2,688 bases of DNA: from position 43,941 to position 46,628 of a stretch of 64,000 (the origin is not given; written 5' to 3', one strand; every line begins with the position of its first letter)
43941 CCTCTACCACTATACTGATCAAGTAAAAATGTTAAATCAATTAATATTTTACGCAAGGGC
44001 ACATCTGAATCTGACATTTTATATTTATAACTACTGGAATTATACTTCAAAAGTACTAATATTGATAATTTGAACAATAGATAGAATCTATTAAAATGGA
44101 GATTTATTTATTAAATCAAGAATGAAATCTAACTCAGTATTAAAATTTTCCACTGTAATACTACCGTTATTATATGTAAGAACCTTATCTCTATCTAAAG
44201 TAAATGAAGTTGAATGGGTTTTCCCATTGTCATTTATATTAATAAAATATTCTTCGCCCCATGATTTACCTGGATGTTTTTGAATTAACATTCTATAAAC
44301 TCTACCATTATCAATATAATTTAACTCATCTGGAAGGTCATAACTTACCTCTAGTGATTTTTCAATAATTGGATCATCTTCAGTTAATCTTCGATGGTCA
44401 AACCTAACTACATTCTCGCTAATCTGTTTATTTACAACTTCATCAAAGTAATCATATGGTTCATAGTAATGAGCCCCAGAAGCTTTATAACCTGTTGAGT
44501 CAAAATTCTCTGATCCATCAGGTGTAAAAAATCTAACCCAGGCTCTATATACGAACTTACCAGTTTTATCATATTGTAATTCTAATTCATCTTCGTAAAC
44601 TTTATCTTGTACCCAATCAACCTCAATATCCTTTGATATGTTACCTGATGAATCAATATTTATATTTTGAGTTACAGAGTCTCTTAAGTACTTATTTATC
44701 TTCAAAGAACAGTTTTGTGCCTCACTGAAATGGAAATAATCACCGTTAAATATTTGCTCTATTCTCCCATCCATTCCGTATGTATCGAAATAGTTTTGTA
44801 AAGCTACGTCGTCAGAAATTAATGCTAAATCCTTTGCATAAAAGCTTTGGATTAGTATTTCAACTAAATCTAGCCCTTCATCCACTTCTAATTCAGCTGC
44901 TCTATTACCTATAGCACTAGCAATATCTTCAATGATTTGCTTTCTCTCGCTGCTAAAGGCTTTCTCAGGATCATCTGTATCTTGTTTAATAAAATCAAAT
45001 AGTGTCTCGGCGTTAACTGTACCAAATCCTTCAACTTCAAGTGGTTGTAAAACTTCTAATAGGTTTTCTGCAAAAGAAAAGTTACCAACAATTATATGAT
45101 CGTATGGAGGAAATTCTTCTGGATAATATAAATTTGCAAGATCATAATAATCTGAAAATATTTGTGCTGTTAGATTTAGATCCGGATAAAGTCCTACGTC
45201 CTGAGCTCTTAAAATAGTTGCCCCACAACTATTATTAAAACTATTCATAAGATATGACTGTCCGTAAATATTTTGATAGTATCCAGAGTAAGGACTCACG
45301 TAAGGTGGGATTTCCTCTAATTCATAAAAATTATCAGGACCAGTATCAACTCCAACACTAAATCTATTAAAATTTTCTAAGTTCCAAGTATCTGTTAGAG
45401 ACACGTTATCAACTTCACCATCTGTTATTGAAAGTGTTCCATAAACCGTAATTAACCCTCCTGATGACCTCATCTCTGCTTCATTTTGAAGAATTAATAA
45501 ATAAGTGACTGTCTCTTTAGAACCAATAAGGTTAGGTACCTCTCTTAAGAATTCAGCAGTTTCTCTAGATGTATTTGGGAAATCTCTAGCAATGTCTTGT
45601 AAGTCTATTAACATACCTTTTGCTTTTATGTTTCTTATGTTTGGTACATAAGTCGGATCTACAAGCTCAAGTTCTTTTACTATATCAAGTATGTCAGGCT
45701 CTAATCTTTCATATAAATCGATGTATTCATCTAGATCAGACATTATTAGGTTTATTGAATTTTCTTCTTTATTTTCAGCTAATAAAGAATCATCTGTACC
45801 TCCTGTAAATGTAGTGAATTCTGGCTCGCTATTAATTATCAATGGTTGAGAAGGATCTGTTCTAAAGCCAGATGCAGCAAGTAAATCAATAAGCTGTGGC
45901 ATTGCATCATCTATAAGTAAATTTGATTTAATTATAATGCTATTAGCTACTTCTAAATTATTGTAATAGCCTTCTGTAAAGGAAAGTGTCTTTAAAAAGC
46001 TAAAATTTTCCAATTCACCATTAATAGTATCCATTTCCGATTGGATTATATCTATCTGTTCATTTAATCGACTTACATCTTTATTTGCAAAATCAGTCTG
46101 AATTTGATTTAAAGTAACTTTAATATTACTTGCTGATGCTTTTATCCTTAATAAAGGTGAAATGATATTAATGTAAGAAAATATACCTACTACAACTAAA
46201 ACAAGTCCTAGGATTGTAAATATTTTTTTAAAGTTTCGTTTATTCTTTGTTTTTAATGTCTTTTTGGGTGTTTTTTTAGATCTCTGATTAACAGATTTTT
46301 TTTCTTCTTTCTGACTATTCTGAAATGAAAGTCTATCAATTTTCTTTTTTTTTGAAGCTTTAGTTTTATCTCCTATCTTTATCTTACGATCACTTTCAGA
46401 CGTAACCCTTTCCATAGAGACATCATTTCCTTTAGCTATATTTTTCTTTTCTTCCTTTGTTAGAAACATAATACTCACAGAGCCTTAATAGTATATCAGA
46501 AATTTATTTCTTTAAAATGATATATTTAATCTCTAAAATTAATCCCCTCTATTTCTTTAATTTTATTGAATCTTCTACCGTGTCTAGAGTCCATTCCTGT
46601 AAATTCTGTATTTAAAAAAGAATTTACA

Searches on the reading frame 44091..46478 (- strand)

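Call 58: search_protein_families(library=pfam, proteins=[window:44091-46478:-], max_evalue=0.0001)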
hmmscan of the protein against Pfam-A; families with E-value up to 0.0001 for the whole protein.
window:44091-46478:- (795 aa): 1 family
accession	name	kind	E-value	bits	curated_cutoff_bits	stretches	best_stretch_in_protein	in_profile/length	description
PF13196.11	DUF4012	-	4.8e-12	47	28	1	323-500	3-142/144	Protein of unknown function (DUF4012)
